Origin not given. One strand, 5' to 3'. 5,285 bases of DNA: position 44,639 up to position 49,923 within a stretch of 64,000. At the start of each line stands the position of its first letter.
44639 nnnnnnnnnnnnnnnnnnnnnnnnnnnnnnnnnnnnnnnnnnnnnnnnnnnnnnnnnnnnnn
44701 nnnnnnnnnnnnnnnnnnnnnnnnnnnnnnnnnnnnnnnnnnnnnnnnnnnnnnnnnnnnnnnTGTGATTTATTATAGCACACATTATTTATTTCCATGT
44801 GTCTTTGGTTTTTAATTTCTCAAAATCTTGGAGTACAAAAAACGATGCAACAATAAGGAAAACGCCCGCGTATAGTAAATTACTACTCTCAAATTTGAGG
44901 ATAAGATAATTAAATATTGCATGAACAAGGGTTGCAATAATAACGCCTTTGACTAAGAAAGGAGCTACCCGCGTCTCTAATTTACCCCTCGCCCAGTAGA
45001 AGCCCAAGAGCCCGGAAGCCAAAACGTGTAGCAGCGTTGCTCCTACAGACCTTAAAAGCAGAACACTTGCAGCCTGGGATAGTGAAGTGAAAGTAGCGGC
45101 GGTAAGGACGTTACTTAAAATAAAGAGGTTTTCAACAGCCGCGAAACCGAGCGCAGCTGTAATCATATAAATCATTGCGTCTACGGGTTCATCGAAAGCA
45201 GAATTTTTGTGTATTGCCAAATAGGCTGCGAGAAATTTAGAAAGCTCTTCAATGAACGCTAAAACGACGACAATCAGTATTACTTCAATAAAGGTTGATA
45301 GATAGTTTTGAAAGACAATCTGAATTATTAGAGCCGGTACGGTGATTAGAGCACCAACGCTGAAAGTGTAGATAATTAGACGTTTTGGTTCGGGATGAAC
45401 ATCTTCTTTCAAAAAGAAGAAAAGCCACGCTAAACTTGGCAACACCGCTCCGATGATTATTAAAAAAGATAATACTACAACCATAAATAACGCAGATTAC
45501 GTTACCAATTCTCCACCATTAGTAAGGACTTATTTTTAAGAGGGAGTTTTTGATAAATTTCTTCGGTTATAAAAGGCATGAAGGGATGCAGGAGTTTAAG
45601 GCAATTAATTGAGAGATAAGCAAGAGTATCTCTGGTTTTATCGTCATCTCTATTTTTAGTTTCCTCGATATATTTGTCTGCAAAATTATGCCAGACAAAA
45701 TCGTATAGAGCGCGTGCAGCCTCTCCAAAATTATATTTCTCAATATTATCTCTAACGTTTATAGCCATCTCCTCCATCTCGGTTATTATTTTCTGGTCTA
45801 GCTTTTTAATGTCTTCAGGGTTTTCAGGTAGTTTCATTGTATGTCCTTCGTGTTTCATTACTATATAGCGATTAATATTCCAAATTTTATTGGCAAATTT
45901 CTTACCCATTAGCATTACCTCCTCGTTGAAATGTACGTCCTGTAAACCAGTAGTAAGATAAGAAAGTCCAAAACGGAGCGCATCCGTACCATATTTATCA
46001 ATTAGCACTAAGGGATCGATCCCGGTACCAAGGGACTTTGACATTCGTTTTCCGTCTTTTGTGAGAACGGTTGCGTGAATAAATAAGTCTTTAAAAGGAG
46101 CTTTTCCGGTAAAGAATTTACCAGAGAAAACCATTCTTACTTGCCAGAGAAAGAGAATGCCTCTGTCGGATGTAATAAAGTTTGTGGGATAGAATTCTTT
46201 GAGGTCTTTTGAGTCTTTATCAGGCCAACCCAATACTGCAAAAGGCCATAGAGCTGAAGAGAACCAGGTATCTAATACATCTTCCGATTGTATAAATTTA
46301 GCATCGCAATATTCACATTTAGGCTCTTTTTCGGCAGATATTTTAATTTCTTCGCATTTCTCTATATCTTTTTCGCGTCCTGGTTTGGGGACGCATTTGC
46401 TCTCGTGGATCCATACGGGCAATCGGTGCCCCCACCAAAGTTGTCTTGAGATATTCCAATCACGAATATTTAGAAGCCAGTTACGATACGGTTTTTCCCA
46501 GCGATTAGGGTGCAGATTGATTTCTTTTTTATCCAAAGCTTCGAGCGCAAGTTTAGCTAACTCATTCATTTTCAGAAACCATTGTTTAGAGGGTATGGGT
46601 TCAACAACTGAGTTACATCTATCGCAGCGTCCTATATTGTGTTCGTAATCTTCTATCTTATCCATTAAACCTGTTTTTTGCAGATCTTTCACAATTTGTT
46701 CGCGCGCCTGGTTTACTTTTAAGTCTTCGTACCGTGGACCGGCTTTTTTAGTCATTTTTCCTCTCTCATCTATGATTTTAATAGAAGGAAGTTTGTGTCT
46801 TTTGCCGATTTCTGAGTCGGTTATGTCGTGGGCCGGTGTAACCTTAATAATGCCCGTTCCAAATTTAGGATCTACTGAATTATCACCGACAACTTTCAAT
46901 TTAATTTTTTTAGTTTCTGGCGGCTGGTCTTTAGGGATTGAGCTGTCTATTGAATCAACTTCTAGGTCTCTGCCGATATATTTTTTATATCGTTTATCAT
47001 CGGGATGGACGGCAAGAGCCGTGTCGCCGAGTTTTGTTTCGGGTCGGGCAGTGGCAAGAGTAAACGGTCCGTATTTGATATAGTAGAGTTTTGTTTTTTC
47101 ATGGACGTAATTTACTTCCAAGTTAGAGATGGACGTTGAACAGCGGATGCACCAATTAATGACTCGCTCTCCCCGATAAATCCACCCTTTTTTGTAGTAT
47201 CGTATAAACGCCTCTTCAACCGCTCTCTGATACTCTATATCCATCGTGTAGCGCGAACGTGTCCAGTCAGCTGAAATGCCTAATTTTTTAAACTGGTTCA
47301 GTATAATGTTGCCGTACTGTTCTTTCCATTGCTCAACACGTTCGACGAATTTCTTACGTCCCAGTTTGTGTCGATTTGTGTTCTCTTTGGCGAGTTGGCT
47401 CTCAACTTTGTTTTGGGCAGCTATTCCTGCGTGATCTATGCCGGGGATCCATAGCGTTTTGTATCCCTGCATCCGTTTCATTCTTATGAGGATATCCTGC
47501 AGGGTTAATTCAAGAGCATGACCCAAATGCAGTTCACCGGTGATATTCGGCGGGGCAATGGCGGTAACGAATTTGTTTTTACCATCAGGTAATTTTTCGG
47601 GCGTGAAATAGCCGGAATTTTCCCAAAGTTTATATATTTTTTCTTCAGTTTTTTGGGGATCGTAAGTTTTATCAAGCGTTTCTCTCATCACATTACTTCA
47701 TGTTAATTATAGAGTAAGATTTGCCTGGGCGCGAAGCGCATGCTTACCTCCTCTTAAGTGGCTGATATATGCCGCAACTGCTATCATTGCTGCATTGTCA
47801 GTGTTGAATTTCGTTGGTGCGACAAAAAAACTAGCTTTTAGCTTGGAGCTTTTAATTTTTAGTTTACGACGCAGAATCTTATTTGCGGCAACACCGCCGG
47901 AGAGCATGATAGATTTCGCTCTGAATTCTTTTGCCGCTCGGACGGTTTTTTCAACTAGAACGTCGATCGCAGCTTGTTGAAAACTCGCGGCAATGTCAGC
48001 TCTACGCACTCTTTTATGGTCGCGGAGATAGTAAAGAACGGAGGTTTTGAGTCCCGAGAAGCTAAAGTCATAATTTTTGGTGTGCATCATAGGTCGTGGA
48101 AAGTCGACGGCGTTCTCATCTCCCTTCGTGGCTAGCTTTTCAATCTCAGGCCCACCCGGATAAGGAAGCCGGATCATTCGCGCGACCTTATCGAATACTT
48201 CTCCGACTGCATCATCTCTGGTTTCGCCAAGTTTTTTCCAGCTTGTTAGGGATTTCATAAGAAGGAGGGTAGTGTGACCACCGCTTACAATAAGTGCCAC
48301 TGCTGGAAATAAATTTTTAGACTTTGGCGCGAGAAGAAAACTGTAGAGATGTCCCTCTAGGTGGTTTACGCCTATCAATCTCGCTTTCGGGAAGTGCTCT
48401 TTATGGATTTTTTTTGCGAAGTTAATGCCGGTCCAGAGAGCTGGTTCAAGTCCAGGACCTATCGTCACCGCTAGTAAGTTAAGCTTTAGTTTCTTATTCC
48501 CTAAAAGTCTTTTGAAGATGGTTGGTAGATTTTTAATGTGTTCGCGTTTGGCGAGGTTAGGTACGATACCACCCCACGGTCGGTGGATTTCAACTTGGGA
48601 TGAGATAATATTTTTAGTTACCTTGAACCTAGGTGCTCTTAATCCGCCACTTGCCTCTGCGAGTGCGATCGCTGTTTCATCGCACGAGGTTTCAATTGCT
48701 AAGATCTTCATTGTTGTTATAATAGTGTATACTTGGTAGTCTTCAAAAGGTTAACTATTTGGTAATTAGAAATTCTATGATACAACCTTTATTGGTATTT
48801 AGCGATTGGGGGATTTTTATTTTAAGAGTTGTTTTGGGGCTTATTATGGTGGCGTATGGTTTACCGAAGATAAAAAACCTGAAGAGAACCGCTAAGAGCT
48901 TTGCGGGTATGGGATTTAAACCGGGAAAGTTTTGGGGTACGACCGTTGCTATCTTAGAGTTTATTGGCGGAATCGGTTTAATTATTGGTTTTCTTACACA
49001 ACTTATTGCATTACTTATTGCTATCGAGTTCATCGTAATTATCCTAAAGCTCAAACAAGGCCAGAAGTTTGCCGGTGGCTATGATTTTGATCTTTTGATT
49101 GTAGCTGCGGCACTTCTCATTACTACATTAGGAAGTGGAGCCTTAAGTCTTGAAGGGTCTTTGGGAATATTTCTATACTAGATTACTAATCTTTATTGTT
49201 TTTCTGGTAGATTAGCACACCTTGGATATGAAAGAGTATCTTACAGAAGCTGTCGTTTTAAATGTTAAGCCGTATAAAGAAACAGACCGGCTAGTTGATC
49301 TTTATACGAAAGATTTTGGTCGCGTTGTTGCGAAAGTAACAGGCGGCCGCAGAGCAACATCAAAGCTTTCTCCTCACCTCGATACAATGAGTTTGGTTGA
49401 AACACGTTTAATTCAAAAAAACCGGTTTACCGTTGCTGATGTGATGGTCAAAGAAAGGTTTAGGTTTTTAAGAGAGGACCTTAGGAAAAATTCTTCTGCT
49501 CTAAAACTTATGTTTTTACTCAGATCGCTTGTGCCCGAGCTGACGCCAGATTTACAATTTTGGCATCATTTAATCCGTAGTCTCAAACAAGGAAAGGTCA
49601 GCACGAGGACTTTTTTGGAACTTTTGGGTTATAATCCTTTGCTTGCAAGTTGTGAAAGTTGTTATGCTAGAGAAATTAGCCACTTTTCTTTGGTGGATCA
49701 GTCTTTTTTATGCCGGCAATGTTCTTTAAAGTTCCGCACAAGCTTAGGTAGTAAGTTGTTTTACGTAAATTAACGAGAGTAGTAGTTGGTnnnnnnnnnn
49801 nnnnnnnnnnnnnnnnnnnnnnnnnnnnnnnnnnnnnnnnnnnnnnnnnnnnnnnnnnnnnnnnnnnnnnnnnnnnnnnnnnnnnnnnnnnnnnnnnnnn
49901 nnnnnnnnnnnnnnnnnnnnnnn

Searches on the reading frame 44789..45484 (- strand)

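Call 11: search_protein_families(library=pfam, proteins=[window:44789-45484:-], max_evalue=0.01)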
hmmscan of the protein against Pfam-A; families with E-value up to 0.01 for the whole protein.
window:44789-45484:- (231 aa): 1 family
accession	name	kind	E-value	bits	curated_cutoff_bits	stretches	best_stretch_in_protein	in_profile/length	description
PF13367.11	PrsW-protease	-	1.5e-29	103.4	23.5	1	32-216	1-194/196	PrsW family intramembrane metalloprotease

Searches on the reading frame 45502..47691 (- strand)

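Call 11: search_protein_families(library=pfam, proteins=[window:45502-47691:-], max_evalue=0.01)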
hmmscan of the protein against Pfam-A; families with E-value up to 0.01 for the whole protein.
window:45502-47691:- (729 aa): 5 families
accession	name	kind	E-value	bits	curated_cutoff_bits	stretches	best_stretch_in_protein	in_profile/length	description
PF00133.28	tRNA-synt_1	-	4.5e-130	434.6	22.7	1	18-588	1-413/414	tRNA synthetases class I (I, L, M and V)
PF08264.19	Anticodon_1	-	1.5e-25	90.2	25.1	1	632-729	1-104/148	Anticodon-binding domain of tRNA ligase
PF09334.17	tRNA-synt_1g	-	8.3e-24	84.5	20.1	3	46-190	6-132/391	tRNA synthetases class I (M)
PF01406.26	tRNA-synt_1e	-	8.1e-06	25.8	27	0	532-591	236-294/301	tRNA synthetases class I (C) catalytic domain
PF13603.12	tRNA-synt_1_2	-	0.0024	17.8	25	0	264-315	97-148/185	Leucyl-tRNA synthetase, editing domain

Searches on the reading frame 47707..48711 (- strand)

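Call 11: search_protein_families(library=pfam, proteins=[window:47707-48711:-], max_evalue=0.01)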
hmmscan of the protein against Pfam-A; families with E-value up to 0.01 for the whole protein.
window:47707-48711:- (334 aa): 3 families
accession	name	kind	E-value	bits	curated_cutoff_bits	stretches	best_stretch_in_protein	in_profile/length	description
PF00814.31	TsaD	-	9.2e-80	268.6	24.8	1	31-311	2-263/264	tRNA N6-adenosine threonylcarbamoyltransferase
PF22521.2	HypF_C_2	-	3.9e-09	37.1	27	1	189-294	122-223/241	Carbamoyltransferase, Kae1-like Domain, second subdomain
PF02543.21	Carbam_trans_N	-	6e-05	23.1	24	1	233-300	269-334/346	Carbamoyltransferase N-terminus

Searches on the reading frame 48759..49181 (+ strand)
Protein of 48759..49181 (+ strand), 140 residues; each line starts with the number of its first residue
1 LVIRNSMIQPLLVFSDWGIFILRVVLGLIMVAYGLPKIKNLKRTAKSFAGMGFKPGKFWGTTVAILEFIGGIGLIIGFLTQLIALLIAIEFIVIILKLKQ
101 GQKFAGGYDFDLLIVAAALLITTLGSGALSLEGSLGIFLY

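Call 11: search_protein_families(library=pfam, proteins=[window:48759-49181:+], max_evalue=0.01)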
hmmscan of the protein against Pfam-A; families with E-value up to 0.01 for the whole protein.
window:48759-49181:+ (140 aa): 4 families
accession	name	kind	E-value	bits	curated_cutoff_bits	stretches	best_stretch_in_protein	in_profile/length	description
PF07681.17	DoxX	-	1.1e-17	64.9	23.6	1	18-96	1-81/85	DoxX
PF07291.16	MauE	-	2.9e-05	24.8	27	1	17-96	3-89/128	Methylamine utilisation protein MauE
PF04173.18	DoxD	-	0.0071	16.7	22.7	1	63-132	71-141/167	TQO small subunit DoxD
PF13564.11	DoxX_2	-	0.0078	16.8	26.3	1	21-88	1-71/103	DoxX-like family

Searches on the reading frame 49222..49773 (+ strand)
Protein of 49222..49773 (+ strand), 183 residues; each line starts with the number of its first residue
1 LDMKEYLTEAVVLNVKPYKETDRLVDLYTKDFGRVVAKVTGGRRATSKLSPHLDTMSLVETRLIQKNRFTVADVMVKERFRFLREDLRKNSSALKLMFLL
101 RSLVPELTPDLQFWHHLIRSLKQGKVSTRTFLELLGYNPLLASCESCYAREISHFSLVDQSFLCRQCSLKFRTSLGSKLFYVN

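Call 11: search_protein_families(library=pfam, proteins=[window:49222-49773:+], max_evalue=0.01)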
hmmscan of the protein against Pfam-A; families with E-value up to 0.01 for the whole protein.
window:49222-49773:+ (183 aa): 2 families
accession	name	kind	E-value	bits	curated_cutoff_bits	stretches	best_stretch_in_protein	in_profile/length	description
PF11967.14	RecO_N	-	5.1e-14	52.5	27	1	3-64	1-62/80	Recombination protein O N terminal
PF02565.21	RecO_C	-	0.0027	17.9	22.1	0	85-170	2-98/157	Recombination protein O C terminal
